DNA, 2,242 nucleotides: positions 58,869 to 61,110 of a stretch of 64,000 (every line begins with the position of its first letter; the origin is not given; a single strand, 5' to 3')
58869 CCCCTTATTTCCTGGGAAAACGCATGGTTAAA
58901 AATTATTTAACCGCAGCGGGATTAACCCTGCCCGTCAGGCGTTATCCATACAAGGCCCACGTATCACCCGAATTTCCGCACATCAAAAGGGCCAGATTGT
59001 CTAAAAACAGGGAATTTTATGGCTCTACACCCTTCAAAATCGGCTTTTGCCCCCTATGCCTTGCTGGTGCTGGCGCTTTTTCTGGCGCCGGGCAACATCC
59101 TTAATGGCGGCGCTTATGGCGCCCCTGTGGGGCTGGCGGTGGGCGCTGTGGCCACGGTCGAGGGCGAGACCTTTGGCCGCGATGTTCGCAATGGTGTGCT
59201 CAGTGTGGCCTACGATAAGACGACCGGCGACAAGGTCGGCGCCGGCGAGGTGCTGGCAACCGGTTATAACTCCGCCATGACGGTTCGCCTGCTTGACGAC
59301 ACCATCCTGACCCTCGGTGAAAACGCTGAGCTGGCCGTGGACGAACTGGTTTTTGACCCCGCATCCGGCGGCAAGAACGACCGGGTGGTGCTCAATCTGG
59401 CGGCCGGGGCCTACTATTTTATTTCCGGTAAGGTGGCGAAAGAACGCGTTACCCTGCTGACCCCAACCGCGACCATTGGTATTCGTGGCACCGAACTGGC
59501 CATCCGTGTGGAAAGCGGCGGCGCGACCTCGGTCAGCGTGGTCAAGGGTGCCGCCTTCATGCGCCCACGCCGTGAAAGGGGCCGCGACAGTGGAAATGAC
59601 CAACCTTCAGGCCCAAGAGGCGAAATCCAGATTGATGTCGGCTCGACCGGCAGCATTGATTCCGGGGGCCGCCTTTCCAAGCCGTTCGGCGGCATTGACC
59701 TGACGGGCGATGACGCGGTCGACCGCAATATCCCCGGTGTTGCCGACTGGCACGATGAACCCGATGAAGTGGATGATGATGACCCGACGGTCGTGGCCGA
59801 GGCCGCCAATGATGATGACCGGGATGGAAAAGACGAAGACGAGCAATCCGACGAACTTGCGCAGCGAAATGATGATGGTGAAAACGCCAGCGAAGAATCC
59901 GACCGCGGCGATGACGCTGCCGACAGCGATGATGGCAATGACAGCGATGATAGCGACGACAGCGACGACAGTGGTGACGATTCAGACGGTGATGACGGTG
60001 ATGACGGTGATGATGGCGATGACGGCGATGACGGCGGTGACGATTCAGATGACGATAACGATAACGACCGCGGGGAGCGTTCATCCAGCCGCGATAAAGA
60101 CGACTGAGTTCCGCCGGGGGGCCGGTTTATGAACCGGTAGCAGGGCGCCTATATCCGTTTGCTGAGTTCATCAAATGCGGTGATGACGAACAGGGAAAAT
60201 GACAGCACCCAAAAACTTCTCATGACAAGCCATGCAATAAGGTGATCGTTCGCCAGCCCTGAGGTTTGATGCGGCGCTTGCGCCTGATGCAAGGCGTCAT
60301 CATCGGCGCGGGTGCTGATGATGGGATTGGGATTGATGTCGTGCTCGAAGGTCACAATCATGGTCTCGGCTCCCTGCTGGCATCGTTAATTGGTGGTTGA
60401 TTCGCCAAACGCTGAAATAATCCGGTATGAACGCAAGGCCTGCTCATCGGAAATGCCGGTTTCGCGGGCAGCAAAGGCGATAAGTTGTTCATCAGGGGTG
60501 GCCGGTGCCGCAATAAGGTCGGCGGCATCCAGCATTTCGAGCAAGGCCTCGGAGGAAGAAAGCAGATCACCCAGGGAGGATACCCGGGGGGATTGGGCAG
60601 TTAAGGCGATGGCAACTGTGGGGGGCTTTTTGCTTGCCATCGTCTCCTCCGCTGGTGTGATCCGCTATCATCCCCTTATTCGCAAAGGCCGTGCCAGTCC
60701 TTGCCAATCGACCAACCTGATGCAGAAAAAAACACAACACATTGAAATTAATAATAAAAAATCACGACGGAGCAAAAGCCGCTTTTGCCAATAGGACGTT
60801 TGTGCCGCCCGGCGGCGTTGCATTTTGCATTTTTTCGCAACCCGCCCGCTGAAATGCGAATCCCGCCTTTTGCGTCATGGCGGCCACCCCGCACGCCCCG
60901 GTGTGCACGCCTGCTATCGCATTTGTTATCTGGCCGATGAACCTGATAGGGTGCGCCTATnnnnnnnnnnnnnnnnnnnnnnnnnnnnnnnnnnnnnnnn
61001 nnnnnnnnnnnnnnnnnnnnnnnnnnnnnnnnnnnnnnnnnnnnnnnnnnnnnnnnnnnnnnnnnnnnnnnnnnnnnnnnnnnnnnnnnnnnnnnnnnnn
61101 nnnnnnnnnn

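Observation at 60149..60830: Near-consensus sigma54 promoter with upstream palindromes (one resembling a LuxO box) driving two unannotatable small ORFs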

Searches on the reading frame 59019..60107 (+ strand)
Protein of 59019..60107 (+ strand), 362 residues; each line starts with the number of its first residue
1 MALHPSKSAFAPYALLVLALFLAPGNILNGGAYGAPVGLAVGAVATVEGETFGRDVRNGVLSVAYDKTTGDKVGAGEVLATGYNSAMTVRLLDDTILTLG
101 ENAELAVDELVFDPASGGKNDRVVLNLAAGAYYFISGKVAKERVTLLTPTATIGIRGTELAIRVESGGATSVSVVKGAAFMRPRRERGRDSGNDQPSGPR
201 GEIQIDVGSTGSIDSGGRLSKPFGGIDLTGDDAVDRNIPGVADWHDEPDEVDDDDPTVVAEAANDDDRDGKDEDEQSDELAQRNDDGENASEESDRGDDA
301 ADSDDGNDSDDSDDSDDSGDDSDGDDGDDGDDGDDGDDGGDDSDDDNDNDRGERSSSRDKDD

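Call 6: search_protein_families(library=pfam, proteins=[window:59019-60107:+], max_evalue=0.01)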
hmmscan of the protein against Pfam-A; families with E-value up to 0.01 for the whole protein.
window:59019-60107:+ (362 aa): 1 family
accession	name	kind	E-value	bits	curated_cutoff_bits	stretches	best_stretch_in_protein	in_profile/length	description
PF04773.18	FecR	-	6e-13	49.5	24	1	78-179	2-96/97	FecR protein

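Call 17: search_protein_families(library=ncbifam, proteins=[window:59019-60107:+], max_evalue=0.001)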
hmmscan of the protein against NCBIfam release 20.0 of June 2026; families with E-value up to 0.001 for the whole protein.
window:59019-60107:+ (362 aa): 2 families
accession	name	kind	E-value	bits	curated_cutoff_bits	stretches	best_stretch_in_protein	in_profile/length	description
NF047849.1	Lsa33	exception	1.4e-07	31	420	1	76-179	60-162/310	surface adhesin Lsa33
NF033165.1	lipo_LipL45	exception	7.4e-07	28.5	350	1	70-184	64-176/391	lipoprotein LipL45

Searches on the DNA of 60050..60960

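Call 67: search_rna_families(source=window, start=60050, end=60960, threshold=evalue, max_evalue=1)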
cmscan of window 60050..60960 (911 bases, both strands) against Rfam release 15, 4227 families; matches with E-value up to 1: 0.
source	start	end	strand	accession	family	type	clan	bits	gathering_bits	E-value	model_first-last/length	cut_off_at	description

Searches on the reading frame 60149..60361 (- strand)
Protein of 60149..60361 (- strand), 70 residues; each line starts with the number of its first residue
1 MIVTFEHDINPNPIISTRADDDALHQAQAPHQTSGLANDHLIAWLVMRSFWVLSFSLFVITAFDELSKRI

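Call 6: search_protein_families(library=pfam, proteins=[window:60149-60361:-], max_evalue=0.01)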
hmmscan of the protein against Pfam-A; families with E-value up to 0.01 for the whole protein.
window:60149-60361:- (70 aa): 0 families

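Call 16: find_homologous_proteins(query=window:60149-60361:-, max_evalue=0.01)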
Query window:60149-60361:- (70 aa): 1 proteins with E <= 0.01 among 1 candidates.
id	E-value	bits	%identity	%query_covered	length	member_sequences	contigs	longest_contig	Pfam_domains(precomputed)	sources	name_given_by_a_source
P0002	1.1e-39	150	100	100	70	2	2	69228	-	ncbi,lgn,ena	-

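Call 17: search_protein_families(library=ncbifam, proteins=[window:60149-60361:-], max_evalue=0.001)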
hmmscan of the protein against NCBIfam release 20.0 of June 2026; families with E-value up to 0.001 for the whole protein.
window:60149-60361:- (70 aa): 0 families

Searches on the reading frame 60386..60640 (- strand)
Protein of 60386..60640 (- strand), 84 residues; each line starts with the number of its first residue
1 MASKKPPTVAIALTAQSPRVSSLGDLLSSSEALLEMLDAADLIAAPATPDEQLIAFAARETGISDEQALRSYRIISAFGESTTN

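Call 6: search_protein_families(library=pfam, proteins=[window:60386-60640:-], max_evalue=0.01)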
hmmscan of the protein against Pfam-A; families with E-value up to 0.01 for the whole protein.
window:60386-60640:- (84 aa): 0 families

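Call 9: find_encoding_contigs(protein=window:60386-60640:-, flank=6000, max_places=8)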
Protein window:60386-60640:- (84 aa): 2 contigs read that carry it; 2 places shown.
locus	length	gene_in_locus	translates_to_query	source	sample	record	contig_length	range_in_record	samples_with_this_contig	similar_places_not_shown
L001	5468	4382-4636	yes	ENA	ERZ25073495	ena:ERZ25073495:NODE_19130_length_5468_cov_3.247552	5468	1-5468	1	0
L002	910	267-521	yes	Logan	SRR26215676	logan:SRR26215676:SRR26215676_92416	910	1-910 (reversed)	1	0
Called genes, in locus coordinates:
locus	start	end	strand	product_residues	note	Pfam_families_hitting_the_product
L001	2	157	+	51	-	?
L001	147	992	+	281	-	PF12849:PBP_like_2, PF13531:SBP_bac_11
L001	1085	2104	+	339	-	PF04055:Radical_SAM, PF13353:Fer4_12 (weak), PF06463:Mob_synth_C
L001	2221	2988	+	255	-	PF01513:NAD_kinase, PF20143:NAD_kinase_C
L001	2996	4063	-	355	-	PF01180:DHO_dh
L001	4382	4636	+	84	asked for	-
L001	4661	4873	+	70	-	-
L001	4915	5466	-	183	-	?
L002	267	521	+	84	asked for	-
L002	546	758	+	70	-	-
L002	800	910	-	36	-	?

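Call 10: find_homologous_proteins(query=window:60386-60640:-, max_evalue=0.01)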
Query window:60386-60640:- (84 aa): 1 proteins with E <= 0.01 among 6 candidates.
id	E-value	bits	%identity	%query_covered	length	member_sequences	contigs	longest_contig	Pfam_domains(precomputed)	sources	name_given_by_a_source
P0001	7.1e-43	161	100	100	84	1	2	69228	-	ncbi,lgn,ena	-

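Call 17: search_protein_families(library=ncbifam, proteins=[window:60386-60640:-], max_evalue=0.001)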
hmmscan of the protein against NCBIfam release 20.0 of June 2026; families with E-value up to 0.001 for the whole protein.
window:60386-60640:- (84 aa): 0 families

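Call 21: search_protein_representatives(protein=window:60386-60640:-)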
Query: 84 residues. Proteins with E-value up to 0.001 (for the whole library): 7; up to 1e-10: 2; up to 1e-30: 1. The best 7 are listed.
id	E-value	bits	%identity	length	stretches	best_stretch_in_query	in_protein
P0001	2.3e-43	160.7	100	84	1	1-84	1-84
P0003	2.8e-15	72.0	53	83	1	4-81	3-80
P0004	3.3e-10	55.9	47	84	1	4-81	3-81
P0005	1.4e-08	50.8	47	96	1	1-81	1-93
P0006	5.5e-07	45.7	40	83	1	4-83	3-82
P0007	1.9e-04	37.7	43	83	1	1-75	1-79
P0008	6.9e-04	35.9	41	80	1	1-75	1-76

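Call 24: find_encoding_contigs(protein=P0003, flank=6000, max_places=4)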
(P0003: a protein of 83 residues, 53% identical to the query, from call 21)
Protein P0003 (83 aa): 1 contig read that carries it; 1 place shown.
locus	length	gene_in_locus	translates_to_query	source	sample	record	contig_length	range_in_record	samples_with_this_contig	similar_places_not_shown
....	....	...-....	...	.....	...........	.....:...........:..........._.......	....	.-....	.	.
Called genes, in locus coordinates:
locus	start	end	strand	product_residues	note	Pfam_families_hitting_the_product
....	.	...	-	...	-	?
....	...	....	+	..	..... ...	-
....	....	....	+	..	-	-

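Call 25: find_encoding_contigs(protein=P0004, flank=6000, max_places=4)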
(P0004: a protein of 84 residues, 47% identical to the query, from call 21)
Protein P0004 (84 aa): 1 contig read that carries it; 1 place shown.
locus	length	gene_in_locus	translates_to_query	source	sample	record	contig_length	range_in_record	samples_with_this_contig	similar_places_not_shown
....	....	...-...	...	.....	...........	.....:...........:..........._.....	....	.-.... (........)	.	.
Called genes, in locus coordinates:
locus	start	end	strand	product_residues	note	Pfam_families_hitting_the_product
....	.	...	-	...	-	?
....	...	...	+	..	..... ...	-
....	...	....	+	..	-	?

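Call 26: find_encoding_contigs(protein=P0005, flank=6000, max_places=4)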
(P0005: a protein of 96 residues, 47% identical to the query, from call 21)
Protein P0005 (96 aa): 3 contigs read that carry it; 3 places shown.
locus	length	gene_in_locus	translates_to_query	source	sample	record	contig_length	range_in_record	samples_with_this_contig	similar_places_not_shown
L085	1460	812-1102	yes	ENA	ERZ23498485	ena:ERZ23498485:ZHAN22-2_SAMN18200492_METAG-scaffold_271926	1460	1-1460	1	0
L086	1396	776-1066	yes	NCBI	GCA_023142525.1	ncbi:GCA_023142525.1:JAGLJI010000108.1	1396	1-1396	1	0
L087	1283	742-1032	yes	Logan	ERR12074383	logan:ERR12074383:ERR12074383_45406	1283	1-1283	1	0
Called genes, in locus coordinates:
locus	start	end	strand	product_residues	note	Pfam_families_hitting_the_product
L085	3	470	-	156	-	?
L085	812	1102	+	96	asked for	-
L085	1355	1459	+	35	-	?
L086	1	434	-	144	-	PF01180:DHO_dh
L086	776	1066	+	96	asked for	-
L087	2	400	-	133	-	?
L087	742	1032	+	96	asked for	-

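Call 27: find_encoding_contigs(protein=P0006, flank=6000, max_places=4)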
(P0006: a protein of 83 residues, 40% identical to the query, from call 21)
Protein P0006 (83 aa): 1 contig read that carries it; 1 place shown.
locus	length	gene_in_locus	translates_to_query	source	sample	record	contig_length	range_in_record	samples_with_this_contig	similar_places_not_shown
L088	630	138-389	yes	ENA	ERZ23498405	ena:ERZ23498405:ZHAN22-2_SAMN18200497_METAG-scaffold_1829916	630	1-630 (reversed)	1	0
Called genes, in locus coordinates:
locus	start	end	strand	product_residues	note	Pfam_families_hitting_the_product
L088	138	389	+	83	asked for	-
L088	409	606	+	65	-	-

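Call 28: find_encoding_contigs(protein=P0007, flank=6000, max_places=4)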
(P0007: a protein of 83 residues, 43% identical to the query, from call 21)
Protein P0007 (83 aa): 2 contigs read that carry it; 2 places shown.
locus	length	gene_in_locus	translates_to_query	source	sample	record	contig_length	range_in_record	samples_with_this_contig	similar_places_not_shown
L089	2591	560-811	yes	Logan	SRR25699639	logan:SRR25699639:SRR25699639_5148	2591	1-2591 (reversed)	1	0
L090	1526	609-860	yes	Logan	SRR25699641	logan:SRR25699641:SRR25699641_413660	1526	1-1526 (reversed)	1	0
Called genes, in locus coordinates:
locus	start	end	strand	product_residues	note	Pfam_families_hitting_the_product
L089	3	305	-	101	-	?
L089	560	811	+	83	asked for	-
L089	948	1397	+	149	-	-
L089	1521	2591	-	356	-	?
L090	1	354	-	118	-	?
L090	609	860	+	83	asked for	-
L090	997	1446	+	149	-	-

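Call 29: find_encoding_contigs(protein=P0008, flank=6000, max_places=4)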
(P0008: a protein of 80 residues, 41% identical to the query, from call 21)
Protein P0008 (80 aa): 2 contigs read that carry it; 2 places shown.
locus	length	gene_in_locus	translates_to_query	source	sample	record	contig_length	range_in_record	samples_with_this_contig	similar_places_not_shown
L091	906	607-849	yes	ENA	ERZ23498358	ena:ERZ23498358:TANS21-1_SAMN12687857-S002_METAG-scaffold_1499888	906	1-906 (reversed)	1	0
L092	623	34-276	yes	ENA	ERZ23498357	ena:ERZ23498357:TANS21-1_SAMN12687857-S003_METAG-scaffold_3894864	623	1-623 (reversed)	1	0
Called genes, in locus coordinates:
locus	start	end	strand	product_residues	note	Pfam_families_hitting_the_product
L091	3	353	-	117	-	?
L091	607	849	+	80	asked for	-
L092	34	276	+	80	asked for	-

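Call 37: predict_structure(alignment_id=A1)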
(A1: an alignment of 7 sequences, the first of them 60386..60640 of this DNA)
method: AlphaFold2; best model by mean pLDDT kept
length: 84 residues; sequences in the alignment: 7
mean_pLDDT: 66.6   pTM: 0.37
mean pLDDT of the five models: 66.6, 65.9, 64.9, 61.7, 61.0
residues with pLDDT >= 90: 1; 70-90: 31; 50-70: 44; < 50: 8
segments of 3 or more residues with pLDDT < 50: 1-3, 82-84
pLDDT, mean of each block of 10 residues (from residue 1): 56 57 56 70 61 84 87 71 44
secondary structure, 60 per line:
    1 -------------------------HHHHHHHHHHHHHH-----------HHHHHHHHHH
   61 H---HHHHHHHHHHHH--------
elements in order: H26-39 H51-61 H65-76

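Call 40: search_solved_structures(query=A1, max_evalue=10)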
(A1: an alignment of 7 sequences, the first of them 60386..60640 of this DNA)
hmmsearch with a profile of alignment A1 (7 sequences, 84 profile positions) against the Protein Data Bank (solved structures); distinct sequences matched with E-value up to 10: 9.
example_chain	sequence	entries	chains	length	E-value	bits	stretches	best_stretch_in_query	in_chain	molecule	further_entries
5orm_A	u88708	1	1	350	4.7e-07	33.1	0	25-43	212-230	cPPR-Telo1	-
5orq_A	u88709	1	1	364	9e-07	32.3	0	25-43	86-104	cPPR-Telo1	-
4wsl_A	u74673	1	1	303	1.5e-06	31.6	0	25-43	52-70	Pentatricopeptide repeat protein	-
4wn4_A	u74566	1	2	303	2.5e-06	30.8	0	24-43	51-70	Pentatricopeptide repeat protein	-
4pjr_A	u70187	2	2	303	5e-06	29.9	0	25-43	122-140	Pentatricopeptide repeat protein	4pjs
4pjq_A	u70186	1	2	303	1.5e-05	28.3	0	25-43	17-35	Pentatricopeptide repeat protein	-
3a8y_C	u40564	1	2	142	0.22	15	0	26-74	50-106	BAG family molecular chaperone regulator 5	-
3h14_A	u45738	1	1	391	0.42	14.1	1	37-70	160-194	Aminotransferase, classes I and II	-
9sdc_C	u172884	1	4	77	0.96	12.9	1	54-82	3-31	Toxin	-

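Call 41: find_related_loci(query=A2, collection=metagenome_contigs, flank=8000)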
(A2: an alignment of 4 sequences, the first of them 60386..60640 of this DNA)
Query A2 (84 aa) in metagenome_contigs; peptide patterns used: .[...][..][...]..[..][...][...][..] (x = any residue, [..] = any of these).
280 stretches matched a pattern, but none encodes a relative of the query by tblastn (E <= 1e-3).

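Call 47: fold_search(model_id=the predicted structure, library=pdb)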
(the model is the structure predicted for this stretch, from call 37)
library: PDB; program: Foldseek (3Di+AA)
matches with E <= 10: 112; with E <= 0.001: 0
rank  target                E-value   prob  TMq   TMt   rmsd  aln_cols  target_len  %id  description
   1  8g87_X                4.3e-01  0.57  0.38  0.26  14.9        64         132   14  Human Oct4 bound to nucleosome with human nMatn1 sequence (focused refinement of Oct4 bound region) (released 2023-03-22)
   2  8g8e_X                7.4e-01  0.54  0.38  0.24  11.1        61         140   16  Human Oct4 bound to nucleosome with human LIN28B sequence (released 2023-03-22)
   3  3d1n_I                1.4e+00  0.33  0.36  0.21  13.3        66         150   17  Structure of human Brn-5 transcription factor in complex with corticotrophin-releasing hormone gene promoter (released 2009-05-26)
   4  3l1p_B                1.6e+00  0.25  0.38  0.23  12.2        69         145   16  POU protein:DNA complex (released 2010-12-15)
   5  5zjq_B                1.8e+00  0.14  0.31  0.35  13.7        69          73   19  Structure of AbdB/Exd complex bound to a 'Red14' DNA sequence (released 2018-08-29)
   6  2da1_MODEL_1_A        2.1e+00  0.16  0.35  0.41  12.3        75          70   15  Solution structure of the first homeobox domain of AT-binding transcription factor 1 (ATBF1) (released 2006-06-13)
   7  5z2t_D                2.4e+00  0.23  0.34  0.50  12.7        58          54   17  Crystal structure of DNA-bound DUX4-HD2 (released 2018-04-04)
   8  8pmf_A                2.7e+00  0.20  0.35  0.43  13.5        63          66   14  transcription factor BARHL2 bound to DNA sequences (released 2024-07-10)
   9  2wv0_E                2.7e+00  0.10  0.27  0.12  13.4        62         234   18  Crystal structure of the GntR-HutC family member YvoA from Bacillus subtilis (released 2010-01-12)
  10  3a01_B                2.9e+00  0.20  0.35  0.50  13.1        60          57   13  Crystal structure of Aristaless and Clawless homeodomains bound to DNA (released 2010-03-09)
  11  8sps_M                3.1e+00  0.30  0.39  0.61   6.4        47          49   15  High resolution structure of ESRRB nucleosome bound OCT4 at site a and site b (released 2023-06-28)
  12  4zn8_A                3.1e+00  0.18  0.30  0.46   6.3        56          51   16  Using molecular dynamics simulations to predict domain swapping of computationally designed protein variants (released 2015-05-27)
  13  7u0g_K                3.1e+00  0.18  0.38  0.25  12.3        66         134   17  structure of LIN28b nucleosome bound 3 OCT4 (released 2023-06-28)
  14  2e19_MODEL_1_A        3.4e+00  0.15  0.36  0.45  12.7        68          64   15  Solution structure of the homeobox domain from human NIL-2-A zinc finger protein, transcription factor 8 (released 2007-04-24)
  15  5zjr_A                3.4e+00  0.09  0.30  0.37  12.9        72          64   15  Structure of AbdB/Exd complex bound to a 'Magenta14' DNA sequence (released 2018-08-29)
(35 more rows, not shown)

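Call 65: search_protein_families(library=pfam, alignment_id=A1, max_evalue=5)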
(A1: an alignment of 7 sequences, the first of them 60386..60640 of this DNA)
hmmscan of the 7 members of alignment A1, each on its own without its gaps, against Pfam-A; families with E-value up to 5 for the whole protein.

A. member 1, window:60386-60640:- (84 aa): 0 families

B. families by the number of members that match (of 7 scanned): 2 families
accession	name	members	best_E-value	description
PF13559.11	DUF4129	1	0.13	Domain of unknown function (DUF4129)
PF12668.12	DUF3791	1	0.21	Protein of unknown function (DUF3791)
